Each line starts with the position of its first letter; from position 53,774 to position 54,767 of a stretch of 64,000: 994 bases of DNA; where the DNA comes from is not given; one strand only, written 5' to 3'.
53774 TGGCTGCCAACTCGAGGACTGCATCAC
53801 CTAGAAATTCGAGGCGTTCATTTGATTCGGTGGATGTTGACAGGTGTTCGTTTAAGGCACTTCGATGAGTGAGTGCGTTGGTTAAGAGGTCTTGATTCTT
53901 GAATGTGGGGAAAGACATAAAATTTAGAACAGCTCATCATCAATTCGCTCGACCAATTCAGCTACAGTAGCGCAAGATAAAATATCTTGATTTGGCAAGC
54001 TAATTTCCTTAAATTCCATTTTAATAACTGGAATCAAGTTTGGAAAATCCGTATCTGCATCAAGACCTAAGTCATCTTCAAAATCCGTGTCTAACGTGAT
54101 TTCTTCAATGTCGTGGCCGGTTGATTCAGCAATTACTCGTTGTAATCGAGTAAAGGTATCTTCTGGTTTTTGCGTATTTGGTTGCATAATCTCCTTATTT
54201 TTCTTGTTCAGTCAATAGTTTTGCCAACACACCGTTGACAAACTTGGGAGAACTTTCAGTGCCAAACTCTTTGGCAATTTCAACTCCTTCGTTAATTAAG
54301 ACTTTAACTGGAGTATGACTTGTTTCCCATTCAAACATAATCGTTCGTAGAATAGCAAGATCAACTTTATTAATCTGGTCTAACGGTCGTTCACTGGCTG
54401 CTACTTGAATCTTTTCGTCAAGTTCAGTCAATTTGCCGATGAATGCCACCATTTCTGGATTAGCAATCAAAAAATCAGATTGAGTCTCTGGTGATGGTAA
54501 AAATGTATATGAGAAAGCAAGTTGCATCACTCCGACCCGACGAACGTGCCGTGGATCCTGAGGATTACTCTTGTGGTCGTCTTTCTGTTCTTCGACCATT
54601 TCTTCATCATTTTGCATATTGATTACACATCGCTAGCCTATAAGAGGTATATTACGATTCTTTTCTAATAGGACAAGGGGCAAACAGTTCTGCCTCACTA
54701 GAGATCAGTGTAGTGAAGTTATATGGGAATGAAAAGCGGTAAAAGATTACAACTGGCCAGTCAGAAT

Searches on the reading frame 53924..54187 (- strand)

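Call 119: search_protein_families(library=pfam, proteins=[window:53924-54187:-], max_evalue=0.001)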
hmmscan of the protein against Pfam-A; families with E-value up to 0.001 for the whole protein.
window:53924-54187:- (87 aa): 1 family
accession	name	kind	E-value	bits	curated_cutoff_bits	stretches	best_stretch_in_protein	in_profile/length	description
PF00550.31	PP-binding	-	1.6e-07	31.9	20.8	1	14-82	2-67/67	Phosphopantetheine attachment site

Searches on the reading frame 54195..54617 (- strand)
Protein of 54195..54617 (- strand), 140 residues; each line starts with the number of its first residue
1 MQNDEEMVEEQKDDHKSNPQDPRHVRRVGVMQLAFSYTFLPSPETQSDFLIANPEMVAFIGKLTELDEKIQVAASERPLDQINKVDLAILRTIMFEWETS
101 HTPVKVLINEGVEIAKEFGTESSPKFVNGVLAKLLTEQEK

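Call 119: search_protein_families(library=pfam, proteins=[window:54195-54617:-], max_evalue=0.001)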
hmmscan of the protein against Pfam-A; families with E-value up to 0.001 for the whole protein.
window:54195-54617:- (140 aa): 1 family
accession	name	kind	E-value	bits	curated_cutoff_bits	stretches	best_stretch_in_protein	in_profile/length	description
PF01029.23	NusB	-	2.5e-19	70.4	23.1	1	60-134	56-131/133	NusB family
